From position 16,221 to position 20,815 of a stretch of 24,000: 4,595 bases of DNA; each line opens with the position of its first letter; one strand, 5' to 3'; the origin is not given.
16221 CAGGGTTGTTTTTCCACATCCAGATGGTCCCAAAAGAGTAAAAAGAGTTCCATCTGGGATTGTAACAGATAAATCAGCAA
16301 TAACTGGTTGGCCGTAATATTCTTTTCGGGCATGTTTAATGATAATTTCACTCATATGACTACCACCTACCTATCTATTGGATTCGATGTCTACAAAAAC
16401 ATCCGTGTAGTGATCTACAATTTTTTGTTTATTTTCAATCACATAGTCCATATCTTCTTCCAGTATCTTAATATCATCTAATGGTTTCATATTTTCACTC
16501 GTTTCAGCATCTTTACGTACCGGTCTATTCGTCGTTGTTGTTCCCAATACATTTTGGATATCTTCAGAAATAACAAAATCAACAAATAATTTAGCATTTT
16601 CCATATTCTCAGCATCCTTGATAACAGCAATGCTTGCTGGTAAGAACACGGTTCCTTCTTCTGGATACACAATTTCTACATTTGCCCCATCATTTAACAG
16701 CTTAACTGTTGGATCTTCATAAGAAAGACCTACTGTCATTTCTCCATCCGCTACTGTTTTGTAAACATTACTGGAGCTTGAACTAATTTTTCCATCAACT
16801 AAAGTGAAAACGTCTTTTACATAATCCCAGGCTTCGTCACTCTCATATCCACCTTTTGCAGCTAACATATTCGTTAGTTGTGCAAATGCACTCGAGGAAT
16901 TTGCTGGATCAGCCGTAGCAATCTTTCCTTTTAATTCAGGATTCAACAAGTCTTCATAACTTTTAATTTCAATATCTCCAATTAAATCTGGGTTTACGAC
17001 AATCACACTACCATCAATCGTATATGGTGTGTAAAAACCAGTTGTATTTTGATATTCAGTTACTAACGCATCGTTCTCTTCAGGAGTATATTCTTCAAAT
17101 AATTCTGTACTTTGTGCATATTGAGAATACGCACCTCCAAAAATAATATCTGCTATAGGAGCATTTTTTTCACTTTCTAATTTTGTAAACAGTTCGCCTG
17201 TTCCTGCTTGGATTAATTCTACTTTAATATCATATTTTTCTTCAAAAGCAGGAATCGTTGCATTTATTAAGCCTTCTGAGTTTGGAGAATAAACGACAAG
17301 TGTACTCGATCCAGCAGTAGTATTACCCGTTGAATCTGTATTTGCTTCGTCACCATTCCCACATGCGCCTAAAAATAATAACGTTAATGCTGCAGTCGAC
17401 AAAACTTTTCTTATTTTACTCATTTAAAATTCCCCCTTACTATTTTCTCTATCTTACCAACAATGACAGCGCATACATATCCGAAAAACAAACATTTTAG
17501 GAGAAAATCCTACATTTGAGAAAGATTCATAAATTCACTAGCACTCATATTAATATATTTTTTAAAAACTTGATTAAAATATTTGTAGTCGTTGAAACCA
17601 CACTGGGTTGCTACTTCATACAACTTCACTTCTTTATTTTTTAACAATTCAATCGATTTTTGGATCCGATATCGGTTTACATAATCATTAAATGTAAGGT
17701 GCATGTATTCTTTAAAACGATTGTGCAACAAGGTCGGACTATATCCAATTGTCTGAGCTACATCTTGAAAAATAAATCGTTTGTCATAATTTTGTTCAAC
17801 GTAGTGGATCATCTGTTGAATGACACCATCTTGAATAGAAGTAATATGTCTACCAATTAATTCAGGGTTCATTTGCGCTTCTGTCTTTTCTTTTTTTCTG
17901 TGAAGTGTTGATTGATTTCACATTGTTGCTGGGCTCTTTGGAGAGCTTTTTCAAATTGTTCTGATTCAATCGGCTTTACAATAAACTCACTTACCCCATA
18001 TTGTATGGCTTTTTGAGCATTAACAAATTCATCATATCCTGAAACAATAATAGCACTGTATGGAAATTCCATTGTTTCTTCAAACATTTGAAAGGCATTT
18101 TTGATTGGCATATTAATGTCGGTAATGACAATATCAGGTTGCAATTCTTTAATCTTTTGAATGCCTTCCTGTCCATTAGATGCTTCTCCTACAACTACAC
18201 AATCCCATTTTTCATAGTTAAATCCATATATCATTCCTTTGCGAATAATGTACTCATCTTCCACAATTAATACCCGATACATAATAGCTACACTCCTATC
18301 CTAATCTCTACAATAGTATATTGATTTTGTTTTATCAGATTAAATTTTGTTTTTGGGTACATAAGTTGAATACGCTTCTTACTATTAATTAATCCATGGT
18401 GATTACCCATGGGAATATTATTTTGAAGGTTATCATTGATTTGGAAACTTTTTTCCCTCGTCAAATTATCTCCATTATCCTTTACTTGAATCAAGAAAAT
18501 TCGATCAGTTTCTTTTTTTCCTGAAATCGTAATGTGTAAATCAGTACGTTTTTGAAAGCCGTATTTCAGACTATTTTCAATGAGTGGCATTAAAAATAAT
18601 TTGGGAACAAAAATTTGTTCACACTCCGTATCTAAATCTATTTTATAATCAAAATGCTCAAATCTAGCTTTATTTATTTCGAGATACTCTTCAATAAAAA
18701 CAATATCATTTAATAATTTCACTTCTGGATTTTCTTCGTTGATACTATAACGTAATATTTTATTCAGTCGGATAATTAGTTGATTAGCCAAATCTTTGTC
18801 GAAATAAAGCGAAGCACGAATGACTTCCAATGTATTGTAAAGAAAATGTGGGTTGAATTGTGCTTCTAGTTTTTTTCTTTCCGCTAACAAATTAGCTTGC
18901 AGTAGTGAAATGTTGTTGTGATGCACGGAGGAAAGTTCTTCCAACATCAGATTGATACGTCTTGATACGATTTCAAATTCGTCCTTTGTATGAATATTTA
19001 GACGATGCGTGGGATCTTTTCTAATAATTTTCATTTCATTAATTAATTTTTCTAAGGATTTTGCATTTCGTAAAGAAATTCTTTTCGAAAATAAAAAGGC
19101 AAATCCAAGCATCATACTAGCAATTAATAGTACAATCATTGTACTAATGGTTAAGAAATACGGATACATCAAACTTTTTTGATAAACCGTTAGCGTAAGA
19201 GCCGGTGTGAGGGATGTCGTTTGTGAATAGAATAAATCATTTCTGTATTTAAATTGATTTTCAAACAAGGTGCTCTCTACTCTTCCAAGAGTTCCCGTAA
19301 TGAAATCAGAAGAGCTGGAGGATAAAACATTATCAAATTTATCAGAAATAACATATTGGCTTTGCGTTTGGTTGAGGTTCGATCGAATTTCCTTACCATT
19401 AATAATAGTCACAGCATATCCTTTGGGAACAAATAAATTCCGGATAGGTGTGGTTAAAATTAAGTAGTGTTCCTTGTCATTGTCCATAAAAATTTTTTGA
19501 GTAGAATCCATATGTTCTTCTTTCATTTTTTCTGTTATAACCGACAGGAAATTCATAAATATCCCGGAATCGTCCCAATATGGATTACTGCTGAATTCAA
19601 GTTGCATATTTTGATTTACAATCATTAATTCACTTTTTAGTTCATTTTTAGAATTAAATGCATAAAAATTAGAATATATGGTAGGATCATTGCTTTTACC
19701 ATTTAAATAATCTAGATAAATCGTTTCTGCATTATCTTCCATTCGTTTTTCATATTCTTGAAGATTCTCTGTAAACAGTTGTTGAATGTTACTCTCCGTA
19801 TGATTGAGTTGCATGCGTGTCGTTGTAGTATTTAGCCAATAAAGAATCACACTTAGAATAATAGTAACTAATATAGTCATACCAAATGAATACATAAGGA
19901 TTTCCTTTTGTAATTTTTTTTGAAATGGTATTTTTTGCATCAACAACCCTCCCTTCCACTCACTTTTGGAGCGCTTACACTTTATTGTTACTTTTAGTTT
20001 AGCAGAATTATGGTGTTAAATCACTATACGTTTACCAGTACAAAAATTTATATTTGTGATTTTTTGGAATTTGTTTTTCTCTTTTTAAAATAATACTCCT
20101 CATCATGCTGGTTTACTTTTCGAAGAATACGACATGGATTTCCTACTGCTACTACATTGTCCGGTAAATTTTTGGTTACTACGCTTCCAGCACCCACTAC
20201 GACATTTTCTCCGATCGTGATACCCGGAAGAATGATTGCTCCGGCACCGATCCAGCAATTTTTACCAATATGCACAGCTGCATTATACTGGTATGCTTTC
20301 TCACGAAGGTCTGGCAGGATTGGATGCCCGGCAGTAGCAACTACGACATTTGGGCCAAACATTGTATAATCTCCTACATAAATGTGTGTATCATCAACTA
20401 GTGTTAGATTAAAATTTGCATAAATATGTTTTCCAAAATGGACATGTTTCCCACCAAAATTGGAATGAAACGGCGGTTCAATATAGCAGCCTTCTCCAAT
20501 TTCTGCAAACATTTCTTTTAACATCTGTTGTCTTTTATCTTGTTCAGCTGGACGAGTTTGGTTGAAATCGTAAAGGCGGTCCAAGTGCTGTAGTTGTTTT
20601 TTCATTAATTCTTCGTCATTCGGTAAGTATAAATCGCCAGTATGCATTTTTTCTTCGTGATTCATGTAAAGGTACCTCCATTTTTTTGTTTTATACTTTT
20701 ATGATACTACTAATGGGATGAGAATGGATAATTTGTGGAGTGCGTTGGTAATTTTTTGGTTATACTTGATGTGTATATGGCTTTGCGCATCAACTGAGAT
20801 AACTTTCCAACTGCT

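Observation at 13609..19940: Two-component system coupled to an Afu-type ABC importer: candidate phosphosugar (not iron) sensing and uptake module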

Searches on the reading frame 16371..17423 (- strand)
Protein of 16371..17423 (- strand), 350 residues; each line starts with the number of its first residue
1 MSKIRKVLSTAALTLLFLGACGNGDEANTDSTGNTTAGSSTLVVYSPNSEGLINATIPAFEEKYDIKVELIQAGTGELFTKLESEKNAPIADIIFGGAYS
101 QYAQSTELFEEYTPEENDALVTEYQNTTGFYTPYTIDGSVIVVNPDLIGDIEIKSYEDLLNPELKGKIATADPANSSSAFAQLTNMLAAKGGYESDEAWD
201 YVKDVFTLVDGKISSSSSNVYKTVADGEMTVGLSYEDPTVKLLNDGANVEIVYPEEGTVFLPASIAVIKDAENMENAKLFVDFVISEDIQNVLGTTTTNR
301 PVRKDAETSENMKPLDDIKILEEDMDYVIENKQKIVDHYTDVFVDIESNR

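Call 3: search_protein_families(library=pfam, proteins=[window:16371-17423:-])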
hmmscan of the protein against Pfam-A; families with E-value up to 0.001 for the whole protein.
window:16371-17423:- (350 aa): 5 families
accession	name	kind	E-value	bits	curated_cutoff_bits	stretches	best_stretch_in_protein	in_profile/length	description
PF13416.11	SBP_bac_8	-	1.4e-25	91.1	27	1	57-313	3-272/279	Bacterial extracellular solute-binding protein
PF13343.11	SBP_bac_6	-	2e-24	86.9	24.6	1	89-320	2-236/245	Bacterial extracellular solute-binding protein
PF13531.11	SBP_bac_11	-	1.4e-23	84.3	25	1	43-293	3-221/227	Bacterial extracellular solute-binding protein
PF01547.30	SBP_bac_1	-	9.7e-18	65.6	26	1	54-290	11-306/307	Bacterial extracellular solute-binding protein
PF12849.12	PBP_like_2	-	6.4e-05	23.3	27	1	32-287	4-266/267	PBP superfamily domain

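Call 4: search_protein_families(library=ncbifam, proteins=[window:16371-17423:-])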
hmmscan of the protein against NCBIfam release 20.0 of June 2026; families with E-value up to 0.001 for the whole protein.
window:16371-17423:- (350 aa): 5 families
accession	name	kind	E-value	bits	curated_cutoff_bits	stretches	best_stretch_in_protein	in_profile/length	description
TIGR03261.1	phnS2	equivalog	5.4e-41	140.8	392.75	1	29-343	22-329/334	putative 2-aminoethylphosphonate ABC transporter substrate-binding protein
NF011620.1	PRK15046.1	equivalog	1e-33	116.5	310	1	34-340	19-333/334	2-aminoethylphosphonate ABC transporter substrate-binding protein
TIGR03227.1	PhnS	equivalog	1.3e-23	83.5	395.3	1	37-337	32-340/360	2-aminoethylphosphonate ABC transporter substrate-binding protein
TIGR01254.1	sfuA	subfamily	1.2e-18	67.5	93.4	1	41-308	4-274/306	thiamine ABC transporter substrate-binding protein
NF007048.0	PRK09501.1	equivalog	2.8e-13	49.5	582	1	117-296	112-294/348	spermidine/putrescine ABC transporter substrate-binding protein PotD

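Call 6: search_solved_structures(query=window:16371-17423:-, max_evalue=0.01, show_alignments=2)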
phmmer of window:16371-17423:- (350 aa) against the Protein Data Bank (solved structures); distinct sequences matched with E-value up to 0.01: 48.
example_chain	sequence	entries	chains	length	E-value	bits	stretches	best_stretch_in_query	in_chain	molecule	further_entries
6lki_A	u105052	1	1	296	3.3e-33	118.5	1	38-317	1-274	ABC transporter, solute-binding protein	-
4r72_A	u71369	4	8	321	1.8e-32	116.1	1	41-326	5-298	ABC-type Fe3+ transport system, periplasmic component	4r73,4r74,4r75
6lkg_A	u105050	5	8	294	2.9e-32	115.4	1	41-317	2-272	ABC transporter, solute-binding protein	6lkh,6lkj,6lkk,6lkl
8x1a_B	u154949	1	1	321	2.7e-27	99.1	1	41-327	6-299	Iron(III) ABC transporter, periplasmic iron-compound-binding protein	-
6wce_A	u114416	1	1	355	7.9e-25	91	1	34-325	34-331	Pyridoxal-5-phosphate binding protein A (P5PA)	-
1y4t_A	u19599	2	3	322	1.5e-15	60.5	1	42-347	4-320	putative iron-uptake ABC transport system periplasmic iron-binding protein | Putative iron-uptake ABC transport system,periplasmic iron-binding protein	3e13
4edp_A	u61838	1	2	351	1.6e-14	57.1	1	7-311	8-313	ABC transporter, substrate-binding protein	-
2pt1_A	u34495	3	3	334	6.6e-14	55.1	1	40-307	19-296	Iron transport protein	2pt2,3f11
1xvx_A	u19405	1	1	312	5.6e-13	52.1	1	39-337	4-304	YfuA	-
1poy_1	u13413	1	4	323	8.4e-12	48.2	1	118-303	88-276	SPERMIDINE/PUTRESCINE-BINDING PROTEIN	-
1pot_A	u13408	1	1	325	8.6e-12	48.2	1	118-303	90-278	SPERMIDINE/PUTRESCINE-BINDING PROTEIN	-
6iwf_A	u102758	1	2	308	9.1e-12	48.1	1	41-318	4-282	Ferric iron-binding protein HitA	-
6ivy_A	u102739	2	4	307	9.7e-12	48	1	41-318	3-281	Periplasmic Ferric iron-binding Protein HitA | Ferric iron-binding periplasmic protein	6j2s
8y5h_E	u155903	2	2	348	1e-11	47.9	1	118-303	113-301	Spermidine/putrescine-binding periplasmic protein | Putrescine-binding periplasmic protein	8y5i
1xvy_A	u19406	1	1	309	3.5e-11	46.1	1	42-341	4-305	sfuA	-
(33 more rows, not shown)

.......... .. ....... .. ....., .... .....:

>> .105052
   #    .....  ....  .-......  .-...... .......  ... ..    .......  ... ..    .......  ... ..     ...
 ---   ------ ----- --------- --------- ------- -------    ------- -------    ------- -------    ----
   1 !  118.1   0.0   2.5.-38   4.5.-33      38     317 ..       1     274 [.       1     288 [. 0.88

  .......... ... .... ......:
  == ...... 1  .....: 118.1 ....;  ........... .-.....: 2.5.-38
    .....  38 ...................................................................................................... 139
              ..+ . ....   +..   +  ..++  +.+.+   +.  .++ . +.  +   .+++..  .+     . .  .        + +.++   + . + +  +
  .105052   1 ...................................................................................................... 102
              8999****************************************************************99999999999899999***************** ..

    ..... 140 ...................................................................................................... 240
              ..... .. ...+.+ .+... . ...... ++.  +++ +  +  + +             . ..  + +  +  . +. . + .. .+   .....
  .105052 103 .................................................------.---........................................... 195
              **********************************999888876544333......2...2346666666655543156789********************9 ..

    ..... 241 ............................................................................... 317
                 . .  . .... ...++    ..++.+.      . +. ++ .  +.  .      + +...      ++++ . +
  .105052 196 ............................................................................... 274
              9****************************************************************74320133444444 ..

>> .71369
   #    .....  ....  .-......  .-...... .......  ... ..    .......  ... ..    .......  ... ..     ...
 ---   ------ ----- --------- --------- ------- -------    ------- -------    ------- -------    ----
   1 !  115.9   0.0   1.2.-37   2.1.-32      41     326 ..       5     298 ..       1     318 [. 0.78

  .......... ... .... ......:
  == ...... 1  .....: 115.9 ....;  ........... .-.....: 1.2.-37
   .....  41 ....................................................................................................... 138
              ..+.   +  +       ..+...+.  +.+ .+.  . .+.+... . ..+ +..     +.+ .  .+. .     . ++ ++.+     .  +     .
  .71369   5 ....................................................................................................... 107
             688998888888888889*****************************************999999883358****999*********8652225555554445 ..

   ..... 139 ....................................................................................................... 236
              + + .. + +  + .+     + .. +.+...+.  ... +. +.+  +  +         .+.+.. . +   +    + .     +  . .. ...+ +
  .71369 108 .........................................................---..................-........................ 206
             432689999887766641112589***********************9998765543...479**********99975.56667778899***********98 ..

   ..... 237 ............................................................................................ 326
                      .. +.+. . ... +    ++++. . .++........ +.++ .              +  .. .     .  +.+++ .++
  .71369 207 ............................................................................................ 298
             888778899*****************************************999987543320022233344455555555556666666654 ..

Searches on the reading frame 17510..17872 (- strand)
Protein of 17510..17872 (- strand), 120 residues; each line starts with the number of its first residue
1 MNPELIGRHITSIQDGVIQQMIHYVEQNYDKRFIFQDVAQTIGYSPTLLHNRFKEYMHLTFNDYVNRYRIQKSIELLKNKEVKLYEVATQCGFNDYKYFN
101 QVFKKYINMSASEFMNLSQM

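Call 3: search_protein_families(library=pfam, proteins=[window:17510-17872:-])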
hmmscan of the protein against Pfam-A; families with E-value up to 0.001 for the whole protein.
window:17510-17872:- (120 aa): 2 families
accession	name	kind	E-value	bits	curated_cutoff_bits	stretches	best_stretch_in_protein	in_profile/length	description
PF12833.13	HTH_18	-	4.4e-18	65.8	33.6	1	39-115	2-78/80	Helix-turn-helix domain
PF00165.29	HTH_AraC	-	1e-15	57.8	26.6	2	80-116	7-42/42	Bacterial regulatory helix-turn-helix proteins, AraC family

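Call 4: search_protein_families(library=ncbifam, proteins=[window:17510-17872:-])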
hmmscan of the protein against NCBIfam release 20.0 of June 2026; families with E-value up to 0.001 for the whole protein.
window:17510-17872:- (120 aa): 29 families (the best 25 are shown)
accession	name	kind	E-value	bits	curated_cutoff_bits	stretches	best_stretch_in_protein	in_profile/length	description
NF047788.1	TransRegPocR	equivalog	1e-16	61.1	500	1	9-117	182-290/296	transcriptional regulator PocR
TIGR04094.1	adjacent_YSIRK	equivalog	4.2e-16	58.9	200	1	7-114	276-382/383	YSIRK-targeted surface antigen transcriptional regulator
NF047455.1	TF_Staph_AryK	equivalog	6.6e-16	57.7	850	1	9-117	150-258/759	transcriptional regulator AryK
NF007860.0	PRK10572.1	equivalog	8.8e-16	57.6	208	1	10-117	177-284/292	arabinose operon transcriptional regulator AraC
NF010028.0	PRK13503.1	equivalog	2.2e-15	56.8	288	1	14-113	169-268/278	HTH-type transcriptional activator RhaS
NF007584.0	PRK10219.1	equivalog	8.6e-14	51.8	174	1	14-114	3-103/107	superoxide response transcriptional regulator SoxS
NF007693.0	PRK10371.1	equivalog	1.1e-13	51.1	253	1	17-119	199-301/309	transcriptional regulator MelR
NF033869.1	viru_reg_Rsp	equivalog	3.7e-13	48.8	400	1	12-115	143-246/701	AraC family transcriptional regulator Rsp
NF049932.1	TranspRegBtr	equivalog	5.5e-13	48.3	900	1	16-116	164-264/531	bacillibactin transport transcriptional regulator Btr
NF010025.2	PRK13500.1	equivalog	6.4e-13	48.9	525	1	14-118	174-278/282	HTH-type transcriptional activator RhaR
NF010027.0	PRK13502.1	equivalog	2.9e-12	46.6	384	1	14-119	174-279/282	HTH-type transcriptional activator RhaR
NF012144.2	ramA_TF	equivalog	2.6e-11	43.9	180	1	13-114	2-103/108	RamA family antibiotic efflux transcriptional regulator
NF006902.0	PRK09393.1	equivalog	4.7e-11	42.4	425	1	8-114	211-318/327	transcriptional regulator FtrA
NF011733.0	PRK15186.1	equivalog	3.5e-10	39.7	403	1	14-116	179-280/291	AraC family transcriptional regulator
NF011732.0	PRK15185.1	equivalog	1.3e-09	37.8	354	1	12-117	202-306/309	transcriptional regulator HilD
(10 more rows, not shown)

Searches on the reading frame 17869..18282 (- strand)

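Call 3: search_protein_families(library=pfam, proteins=[window:17869-18282:-])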
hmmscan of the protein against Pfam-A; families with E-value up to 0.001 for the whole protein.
window:17869-18282:- (137 aa): 1 family
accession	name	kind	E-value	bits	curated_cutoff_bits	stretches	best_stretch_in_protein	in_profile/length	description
PF00072.30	Response_reg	-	7.4e-20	71.6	30.2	1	4-114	1-110/111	Response regulator receiver domain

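Call 4: search_protein_families(library=ncbifam, proteins=[window:17869-18282:-])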
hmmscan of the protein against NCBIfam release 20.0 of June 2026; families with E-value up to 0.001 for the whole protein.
window:17869-18282:- (137 aa): 68 families (the best 25 are shown)
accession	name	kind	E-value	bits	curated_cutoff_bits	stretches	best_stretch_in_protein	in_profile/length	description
NF008677.0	PRK11697.1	equivalog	7.3e-19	68.1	246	1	1-132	1-130/238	two-component system response regulator BtsR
NF007935.0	PRK10651.1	equivalog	1.2e-16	60.6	250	1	3-118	8-124/216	two-component system response regulator NarL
NF001965.0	PRK00742.1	subfamily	8.6e-16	58.1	293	1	2-124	4-128/357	chemotaxis-specific protein-glutamate methyltransferase CheB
TIGR02875.1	spore_0_A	equivalog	6.4e-14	51.8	200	1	17-124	17-128/262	sporulation transcription factor Spo0A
NF008469.0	PRK11361.1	equivalog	1.8e-13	50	714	1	2-126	5-128/461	acetoacetate metabolism transcriptional regulator AtoC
NF007969.0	PRK10693.1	equivalog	4.3e-13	49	329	1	3-107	9-112/337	two-component system response regulator RssB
NF041367.1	CheY_Halo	equivalog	7e-13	49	200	1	4-115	1-111/114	chemotaxis protein CheY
NF049963.1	RespRegFlgRCampy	domain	1.3e-12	47.4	750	1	4-135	3-130/429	fla regulon two-component system response regulator FlgR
TIGR01818.1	ntrC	equivalog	5e-12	45.3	558.6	1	4-132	1-128/463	nitrogen regulation protein NR(I)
NF045505.1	RR_RssB_Pseudo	equivalog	1.1e-11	44.4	700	1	3-126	7-130/394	two-component system response regulator RssB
NF008378.0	PRK11173.1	equivalog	2.8e-11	43.2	334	1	3-112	5-112/238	two-component system response regulator ArcA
NF006900.1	PRK09390.1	equivalog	9.6e-11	41.6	255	1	3-129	6-131/203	response regulator FixJ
NF009206.0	PRK12555.1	subfamily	1.4e-10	40.6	342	1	3-116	2-117/340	chemotaxis-specific protein-glutamate methyltransferase CheB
NF047465.1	hybrid_HK_LvrA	exception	2.1e-10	39.3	1200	1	3-111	469-577/819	hybrid histidine kinase/response regulator LvrA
TIGR02915.1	PEP_resp_reg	equivalog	2.9e-10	39.6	502.6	1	4-131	1-130/445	PEP-CTERM-box response regulator transcription factor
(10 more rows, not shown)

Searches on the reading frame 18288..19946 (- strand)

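Call 3: search_protein_families(library=pfam, proteins=[window:18288-19946:-])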
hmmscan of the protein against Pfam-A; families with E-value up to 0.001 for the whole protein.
window:18288-19946:- (552 aa): 1 family
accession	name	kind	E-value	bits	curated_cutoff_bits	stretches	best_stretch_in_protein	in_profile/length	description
PF06580.19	His_kinase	-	3.1e-18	66.2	25.2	1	355-430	1-78/81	Histidine kinase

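Call 4: search_protein_families(library=ncbifam, proteins=[window:18288-19946:-])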
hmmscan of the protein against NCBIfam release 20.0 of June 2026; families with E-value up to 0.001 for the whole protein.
window:18288-19946:- (552 aa): 0 families

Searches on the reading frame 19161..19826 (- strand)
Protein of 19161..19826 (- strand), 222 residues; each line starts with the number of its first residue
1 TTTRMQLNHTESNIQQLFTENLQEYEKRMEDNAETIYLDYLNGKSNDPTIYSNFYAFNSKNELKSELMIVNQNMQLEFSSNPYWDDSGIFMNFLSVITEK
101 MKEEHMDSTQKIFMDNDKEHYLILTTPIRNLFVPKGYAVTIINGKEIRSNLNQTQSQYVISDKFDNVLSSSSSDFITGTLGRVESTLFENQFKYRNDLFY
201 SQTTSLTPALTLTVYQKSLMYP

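Call 75: predict_structure(alignment_id=A5)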
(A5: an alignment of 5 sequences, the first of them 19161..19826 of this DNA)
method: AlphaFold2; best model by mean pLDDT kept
length: 222 residues; sequences in the alignment: 5
mean_pLDDT: 60.3   pTM: 0.61
mean pLDDT of the five models: 60.3, 60.0, 55.1, 40.1, 39.4
residues with pLDDT >= 90: 23; 70-90: 72; 50-70: 49; < 50: 78
segments of 3 or more residues with pLDDT < 50: 150-222
pLDDT, mean of each block of 10 residues (from residue 1): 50 59 81 89 89 82 83 89 69 70 70 55 83 88 63 36 27 25 30 37 33 30 26
secondary structure, 60 per line:
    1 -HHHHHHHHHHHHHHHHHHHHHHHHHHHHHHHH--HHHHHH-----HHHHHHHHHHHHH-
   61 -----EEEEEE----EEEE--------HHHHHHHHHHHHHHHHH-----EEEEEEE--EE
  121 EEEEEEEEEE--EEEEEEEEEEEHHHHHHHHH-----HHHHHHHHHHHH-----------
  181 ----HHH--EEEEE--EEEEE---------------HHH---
elements in order: H2-33 H36-41 H47-59 E66-71 E76-79 H88-104 E110-116 E119-130 E133-143 H144-152 H158-169 E190-194 E197-201

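Call 92: fold_search(model_id=the predicted structure, library=pdb)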
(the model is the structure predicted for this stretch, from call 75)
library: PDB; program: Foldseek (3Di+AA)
matches with E <= 10: 929; with E <= 0.001: 4
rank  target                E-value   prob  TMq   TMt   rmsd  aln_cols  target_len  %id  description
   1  7jl6_A                6.1e-04  1.00  0.30  0.60   3.3        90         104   16  Heme binding to SrrB PAS domain plays a role in redox regulation of S. aureus SrrAB two-component system (released 2021-08-04)
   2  3cax                  6.5e-04  1.00  0.31  0.21   4.6       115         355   12  Crystal structure of uncharacterized protein PF0695 (released 2008-03-18)
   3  2hje                  8.2e-04  1.00  0.46  0.48   4.5       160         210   10  Crystal structure of Vibrio harveyi LuxQ periplasmic domain (released 2006-09-26)
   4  9a5d_A                8.6e-04  1.00  0.45  0.19   7.6       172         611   13  Integrative model of WALK-YYCH by crosslinking MS and deep learning (released 2024-09-18)
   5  9rc2                  1.0e-03  1.00  0.41  0.37   6.0       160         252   12  DvhD, periplasmic domain (released 2026-03-04)
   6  7jl6_B                1.2e-03  1.00  0.29  0.62   4.1        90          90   17  Heme binding to SrrB PAS domain plays a role in redox regulation of S. aureus SrrAB two-component system (released 2021-08-04)
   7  1zhh_B                2.0e-03  1.00  0.46  0.48   4.4       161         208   10  Crystal Structure of the Apo Form of Vibrio Harveyi LUXP Complexed with the Periplasmic Domain of LUXQ (released 2005-05-24)
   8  2qkp_A                2.6e-03  1.00  0.28  0.41   4.8       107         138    9  Crystal structure of C-terminal domain of SMU_1151c from Streptococcus mutans (released 2007-07-24)
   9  2qkp_D                2.6e-03  1.00  0.31  0.46   5.0       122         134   11  Crystal structure of C-terminal domain of SMU_1151c from Streptococcus mutans (released 2007-07-24)
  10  2qkp_B                2.7e-03  1.00  0.32  0.47   4.6       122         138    9  Crystal structure of C-terminal domain of SMU_1151c from Streptococcus mutans (released 2007-07-24)
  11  3c38                  2.9e-03  1.00  0.44  0.45   4.6       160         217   13  Crystal structure of the periplasmic domain of Vibrio Cholerae LuxQ (released 2009-01-27)
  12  4hi4_A                2.9e-03  1.00  0.29  0.50   5.5       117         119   10  Crystal structure of the 5-coordinate ferric heme-binding PAS domain of Aer2 from P. aeruginosa (released 2013-01-09)
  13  3by9_A                3.4e-03  1.00  0.40  0.35   6.1       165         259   14  Crystal structure of the V. cholerae Histidine Kinase DctB Sensor Domain (released 2008-08-12)
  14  5is1                  3.9e-03  1.00  0.36  0.51   6.6       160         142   12  Crystal structure of the extracellular domain of sensor histidine kinase YycG from Staphylococcus aureus at 2.0 Angstrom (released 2016-07-20)
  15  4ew7                  4.3e-03  1.00  0.31  0.56   5.3       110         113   10  The crystal structure of conjugative transfer PAS_like domain from Salmonella enterica subsp. enterica serovar Typhimuri (released 2012-09-12)
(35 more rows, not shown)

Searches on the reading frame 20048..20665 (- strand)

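Call 5: search_protein_families(library=pfam, proteins=[window:20048-20665:-])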
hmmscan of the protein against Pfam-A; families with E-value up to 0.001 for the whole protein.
window:20048-20665:- (205 aa): 3 families
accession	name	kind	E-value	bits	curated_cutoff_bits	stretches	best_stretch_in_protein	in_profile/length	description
PF00132.30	Hexapep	-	1e-16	60.2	27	1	131-165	2-36/36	Bacterial transferase hexapeptide (six repeats)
PF12464.13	Mac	-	2.2e-15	57.1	22.1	1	6-57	1-53/53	Maltose acetyltransferase hexapeptide capping motif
PF14602.12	Hexapep_2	-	1.8e-11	44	27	1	131-165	2-34/34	Hexapeptide repeat of succinyl-transferase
